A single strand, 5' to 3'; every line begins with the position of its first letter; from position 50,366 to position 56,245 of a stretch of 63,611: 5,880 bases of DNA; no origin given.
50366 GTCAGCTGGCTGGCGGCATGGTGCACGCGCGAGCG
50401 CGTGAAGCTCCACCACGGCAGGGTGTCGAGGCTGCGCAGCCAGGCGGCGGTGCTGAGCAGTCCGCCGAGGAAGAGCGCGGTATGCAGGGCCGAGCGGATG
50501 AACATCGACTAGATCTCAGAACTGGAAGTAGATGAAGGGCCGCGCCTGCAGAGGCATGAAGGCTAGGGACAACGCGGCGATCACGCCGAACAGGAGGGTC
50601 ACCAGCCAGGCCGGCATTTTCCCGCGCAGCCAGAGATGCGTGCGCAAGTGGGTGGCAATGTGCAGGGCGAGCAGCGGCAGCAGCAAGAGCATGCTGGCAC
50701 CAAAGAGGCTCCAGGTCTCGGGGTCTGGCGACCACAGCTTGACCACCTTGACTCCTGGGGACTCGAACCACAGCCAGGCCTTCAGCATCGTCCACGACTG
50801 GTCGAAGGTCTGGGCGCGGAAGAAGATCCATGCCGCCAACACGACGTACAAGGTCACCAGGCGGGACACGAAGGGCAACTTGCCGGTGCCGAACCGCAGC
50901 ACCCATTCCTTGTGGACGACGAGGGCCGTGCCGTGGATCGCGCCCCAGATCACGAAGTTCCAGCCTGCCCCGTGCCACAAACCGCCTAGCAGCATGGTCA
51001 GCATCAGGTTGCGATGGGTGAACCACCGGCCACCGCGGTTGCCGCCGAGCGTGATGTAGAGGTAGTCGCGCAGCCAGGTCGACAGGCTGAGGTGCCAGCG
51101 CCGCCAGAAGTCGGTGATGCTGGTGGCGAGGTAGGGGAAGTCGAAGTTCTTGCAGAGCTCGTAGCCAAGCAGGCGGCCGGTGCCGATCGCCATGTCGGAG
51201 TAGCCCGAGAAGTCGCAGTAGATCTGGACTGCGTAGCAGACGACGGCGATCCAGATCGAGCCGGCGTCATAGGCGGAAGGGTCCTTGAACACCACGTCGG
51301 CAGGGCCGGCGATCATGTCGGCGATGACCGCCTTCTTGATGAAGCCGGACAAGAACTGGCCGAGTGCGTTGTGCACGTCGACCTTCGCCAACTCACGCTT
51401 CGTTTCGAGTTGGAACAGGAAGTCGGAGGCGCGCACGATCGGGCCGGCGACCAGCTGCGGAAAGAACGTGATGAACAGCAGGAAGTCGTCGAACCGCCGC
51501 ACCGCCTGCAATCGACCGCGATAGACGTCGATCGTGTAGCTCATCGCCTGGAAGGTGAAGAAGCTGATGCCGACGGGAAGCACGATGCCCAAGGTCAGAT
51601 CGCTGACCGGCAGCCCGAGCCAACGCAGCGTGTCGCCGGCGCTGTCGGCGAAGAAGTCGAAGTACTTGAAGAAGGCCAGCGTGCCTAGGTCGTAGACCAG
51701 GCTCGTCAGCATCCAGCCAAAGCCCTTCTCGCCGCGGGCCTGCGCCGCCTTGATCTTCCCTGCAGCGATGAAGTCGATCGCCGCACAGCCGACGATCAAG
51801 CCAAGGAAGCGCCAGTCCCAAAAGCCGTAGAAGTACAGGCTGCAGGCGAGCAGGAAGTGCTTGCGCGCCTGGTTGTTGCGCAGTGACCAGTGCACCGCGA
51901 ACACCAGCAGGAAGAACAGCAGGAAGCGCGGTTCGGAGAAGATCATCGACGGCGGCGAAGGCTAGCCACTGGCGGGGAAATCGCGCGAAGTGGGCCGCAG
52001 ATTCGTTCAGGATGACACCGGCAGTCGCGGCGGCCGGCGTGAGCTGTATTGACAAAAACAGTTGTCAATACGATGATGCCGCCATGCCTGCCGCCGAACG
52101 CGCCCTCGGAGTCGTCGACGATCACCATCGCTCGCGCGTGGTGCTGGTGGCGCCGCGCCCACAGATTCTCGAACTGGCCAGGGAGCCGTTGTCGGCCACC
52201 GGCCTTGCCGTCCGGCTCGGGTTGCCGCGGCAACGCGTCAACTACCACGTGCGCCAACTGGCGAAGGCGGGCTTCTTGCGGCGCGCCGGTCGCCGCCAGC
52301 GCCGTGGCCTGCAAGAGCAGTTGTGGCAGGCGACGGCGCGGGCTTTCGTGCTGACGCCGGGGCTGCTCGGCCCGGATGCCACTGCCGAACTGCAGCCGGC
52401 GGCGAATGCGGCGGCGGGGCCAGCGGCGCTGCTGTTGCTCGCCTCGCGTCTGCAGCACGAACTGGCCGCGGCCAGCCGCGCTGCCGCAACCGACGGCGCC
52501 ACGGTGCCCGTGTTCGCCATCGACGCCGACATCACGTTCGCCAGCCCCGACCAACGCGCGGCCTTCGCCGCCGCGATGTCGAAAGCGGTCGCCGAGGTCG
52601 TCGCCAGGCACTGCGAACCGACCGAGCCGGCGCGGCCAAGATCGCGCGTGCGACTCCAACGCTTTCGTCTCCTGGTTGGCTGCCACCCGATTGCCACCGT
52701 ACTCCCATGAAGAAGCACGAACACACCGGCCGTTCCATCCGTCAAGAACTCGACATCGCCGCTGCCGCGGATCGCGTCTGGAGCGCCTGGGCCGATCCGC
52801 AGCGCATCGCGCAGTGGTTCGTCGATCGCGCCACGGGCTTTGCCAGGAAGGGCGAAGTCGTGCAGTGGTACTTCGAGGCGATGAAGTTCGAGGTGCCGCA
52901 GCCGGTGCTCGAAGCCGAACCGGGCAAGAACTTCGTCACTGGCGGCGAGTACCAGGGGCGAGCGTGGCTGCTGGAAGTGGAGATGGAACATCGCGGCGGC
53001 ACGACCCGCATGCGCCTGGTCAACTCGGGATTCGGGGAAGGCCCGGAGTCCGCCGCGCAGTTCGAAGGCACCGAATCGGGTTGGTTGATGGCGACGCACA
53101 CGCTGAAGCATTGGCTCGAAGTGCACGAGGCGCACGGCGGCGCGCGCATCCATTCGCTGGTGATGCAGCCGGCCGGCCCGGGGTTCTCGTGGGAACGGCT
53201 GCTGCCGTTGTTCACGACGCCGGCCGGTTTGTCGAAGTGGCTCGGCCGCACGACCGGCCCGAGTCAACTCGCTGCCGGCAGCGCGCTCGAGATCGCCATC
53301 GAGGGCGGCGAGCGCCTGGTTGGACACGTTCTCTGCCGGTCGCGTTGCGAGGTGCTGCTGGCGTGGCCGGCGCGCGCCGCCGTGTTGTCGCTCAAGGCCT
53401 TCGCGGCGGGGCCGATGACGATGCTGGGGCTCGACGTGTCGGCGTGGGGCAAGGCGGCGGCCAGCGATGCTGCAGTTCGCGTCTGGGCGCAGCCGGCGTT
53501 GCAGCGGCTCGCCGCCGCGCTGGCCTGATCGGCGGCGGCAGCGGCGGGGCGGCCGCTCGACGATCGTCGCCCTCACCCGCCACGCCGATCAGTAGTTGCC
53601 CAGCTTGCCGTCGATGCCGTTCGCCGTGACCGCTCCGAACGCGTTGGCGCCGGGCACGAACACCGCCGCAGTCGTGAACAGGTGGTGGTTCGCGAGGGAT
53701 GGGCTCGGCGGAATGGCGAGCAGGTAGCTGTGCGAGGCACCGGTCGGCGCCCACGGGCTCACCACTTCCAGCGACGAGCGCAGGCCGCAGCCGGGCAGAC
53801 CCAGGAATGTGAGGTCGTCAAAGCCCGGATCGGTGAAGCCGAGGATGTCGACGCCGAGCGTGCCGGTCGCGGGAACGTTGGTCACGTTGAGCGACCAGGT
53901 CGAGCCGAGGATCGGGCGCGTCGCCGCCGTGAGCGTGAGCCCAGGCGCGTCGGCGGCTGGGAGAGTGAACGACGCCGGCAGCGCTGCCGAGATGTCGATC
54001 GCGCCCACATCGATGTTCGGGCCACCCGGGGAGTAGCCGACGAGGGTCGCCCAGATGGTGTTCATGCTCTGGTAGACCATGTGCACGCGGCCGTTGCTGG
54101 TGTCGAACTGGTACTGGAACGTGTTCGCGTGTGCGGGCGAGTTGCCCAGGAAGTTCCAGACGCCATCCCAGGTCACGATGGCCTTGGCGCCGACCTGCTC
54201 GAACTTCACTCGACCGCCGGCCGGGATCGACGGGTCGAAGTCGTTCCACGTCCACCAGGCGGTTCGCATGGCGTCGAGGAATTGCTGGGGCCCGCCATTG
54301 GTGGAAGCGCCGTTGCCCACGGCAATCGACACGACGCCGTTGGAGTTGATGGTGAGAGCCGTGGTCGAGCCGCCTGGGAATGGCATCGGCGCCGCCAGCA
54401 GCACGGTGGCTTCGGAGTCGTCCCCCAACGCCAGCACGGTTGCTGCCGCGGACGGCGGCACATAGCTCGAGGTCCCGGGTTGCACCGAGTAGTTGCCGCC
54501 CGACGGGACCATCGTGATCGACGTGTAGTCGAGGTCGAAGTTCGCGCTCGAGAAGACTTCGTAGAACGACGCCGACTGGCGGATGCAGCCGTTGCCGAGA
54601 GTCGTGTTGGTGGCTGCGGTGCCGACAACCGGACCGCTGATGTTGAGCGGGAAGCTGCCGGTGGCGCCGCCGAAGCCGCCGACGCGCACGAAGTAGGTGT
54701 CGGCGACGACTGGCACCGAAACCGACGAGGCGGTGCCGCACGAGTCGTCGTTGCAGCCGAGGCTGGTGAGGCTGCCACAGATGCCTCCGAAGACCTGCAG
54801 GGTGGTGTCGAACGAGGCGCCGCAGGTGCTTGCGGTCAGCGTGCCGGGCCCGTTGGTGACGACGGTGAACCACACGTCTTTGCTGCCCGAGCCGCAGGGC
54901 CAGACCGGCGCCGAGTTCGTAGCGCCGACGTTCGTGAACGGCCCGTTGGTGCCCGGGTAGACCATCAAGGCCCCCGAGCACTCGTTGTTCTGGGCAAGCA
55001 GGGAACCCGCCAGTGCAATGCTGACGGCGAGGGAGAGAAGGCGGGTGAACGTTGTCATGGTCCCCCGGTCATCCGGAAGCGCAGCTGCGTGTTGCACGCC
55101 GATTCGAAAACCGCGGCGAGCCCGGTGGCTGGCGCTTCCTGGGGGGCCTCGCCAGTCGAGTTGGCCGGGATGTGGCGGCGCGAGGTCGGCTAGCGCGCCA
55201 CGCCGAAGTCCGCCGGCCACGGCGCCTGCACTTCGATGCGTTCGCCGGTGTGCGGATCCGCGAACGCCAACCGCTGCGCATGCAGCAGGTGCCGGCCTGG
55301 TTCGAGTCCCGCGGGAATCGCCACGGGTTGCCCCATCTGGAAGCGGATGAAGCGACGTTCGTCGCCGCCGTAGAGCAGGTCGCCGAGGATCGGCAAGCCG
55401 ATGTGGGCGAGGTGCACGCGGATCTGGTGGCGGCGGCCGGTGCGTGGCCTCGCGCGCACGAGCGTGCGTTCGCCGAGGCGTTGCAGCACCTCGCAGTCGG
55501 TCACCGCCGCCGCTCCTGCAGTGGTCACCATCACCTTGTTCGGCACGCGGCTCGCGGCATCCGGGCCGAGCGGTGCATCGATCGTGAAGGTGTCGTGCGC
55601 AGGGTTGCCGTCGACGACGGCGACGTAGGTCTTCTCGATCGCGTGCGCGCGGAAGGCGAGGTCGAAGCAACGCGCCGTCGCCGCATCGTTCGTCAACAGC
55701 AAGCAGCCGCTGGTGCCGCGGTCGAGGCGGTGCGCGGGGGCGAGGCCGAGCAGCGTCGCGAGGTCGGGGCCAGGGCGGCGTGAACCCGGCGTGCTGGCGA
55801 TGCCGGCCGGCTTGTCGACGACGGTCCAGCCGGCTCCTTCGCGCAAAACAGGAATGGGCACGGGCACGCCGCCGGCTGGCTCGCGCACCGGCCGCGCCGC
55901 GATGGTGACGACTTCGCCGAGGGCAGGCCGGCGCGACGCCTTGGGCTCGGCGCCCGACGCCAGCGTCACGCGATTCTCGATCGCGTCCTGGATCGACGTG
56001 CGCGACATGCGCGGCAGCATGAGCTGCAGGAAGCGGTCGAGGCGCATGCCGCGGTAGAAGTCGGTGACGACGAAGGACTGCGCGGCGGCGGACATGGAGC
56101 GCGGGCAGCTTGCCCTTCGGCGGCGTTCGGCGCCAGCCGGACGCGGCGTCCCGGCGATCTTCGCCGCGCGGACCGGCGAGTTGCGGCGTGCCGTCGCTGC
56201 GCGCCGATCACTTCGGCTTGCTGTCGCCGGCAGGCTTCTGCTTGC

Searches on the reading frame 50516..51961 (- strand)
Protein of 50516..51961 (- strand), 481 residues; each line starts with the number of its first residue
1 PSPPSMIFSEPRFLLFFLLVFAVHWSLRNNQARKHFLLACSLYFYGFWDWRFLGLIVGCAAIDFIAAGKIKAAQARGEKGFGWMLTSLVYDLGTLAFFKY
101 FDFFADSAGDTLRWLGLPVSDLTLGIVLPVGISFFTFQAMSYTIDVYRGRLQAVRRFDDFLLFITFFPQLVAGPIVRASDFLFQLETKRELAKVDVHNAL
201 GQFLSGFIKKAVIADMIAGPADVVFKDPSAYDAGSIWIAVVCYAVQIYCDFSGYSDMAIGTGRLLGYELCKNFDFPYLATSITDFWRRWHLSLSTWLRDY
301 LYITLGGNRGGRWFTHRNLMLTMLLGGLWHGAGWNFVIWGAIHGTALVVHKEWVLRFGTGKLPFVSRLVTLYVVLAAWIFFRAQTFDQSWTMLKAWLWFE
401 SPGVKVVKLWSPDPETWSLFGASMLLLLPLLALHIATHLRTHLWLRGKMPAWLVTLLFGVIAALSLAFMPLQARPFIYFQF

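Call 16: search_protein_families(library=pfam, proteins=[window:50516-51961:-], max_evalue=0.001)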
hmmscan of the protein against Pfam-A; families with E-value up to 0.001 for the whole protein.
window:50516-51961:- (481 aa): 1 family
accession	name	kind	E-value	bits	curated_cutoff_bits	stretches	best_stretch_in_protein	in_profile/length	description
PF03062.24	MBOAT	-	8.9e-27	94.7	27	1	159-381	83-325/337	MBOAT, membrane-bound O-acyltransferase family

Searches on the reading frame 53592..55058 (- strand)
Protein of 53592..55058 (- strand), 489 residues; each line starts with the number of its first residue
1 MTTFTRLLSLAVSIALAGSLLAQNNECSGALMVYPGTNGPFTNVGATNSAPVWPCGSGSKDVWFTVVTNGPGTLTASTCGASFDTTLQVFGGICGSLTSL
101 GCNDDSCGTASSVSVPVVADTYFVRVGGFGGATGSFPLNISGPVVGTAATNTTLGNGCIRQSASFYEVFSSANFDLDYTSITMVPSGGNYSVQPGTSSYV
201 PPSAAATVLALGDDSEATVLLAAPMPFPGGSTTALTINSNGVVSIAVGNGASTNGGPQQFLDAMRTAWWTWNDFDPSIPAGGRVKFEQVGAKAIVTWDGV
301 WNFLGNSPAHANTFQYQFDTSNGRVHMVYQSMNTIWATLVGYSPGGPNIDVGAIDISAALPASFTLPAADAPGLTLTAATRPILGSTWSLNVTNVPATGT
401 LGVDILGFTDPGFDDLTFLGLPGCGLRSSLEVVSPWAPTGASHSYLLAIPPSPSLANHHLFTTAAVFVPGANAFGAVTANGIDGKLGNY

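Call 4: search_protein_families(library=pfam, proteins=[window:53592-55058:-], max_evalue=1)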
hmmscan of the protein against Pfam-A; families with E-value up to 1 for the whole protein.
window:53592-55058:- (489 aa): 1 family
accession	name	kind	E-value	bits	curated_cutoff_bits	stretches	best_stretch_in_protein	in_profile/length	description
PF04151.21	PPC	-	0.0097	17.2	25.9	1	63-127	4-69/70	Bacterial pre-peptidase C-terminal domain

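Call 5: search_protein_families(library=ncbifam, proteins=[window:53592-55058:-], max_evalue=1)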
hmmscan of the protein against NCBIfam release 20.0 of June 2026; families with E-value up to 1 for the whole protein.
window:53592-55058:- (489 aa): 0 families

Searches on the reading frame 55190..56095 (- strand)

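Call 49: search_protein_families(library=pfam, proteins=[window:55190-56095:-], max_evalue=0.01)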
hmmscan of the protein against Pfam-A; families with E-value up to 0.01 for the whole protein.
window:55190-56095:- (301 aa): 1 family
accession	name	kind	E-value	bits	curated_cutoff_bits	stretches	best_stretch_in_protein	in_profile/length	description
PF00849.27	PseudoU_synth_2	-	3.1e-29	102.6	26.8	1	91-231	3-152/152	RNA pseudouridylate synthase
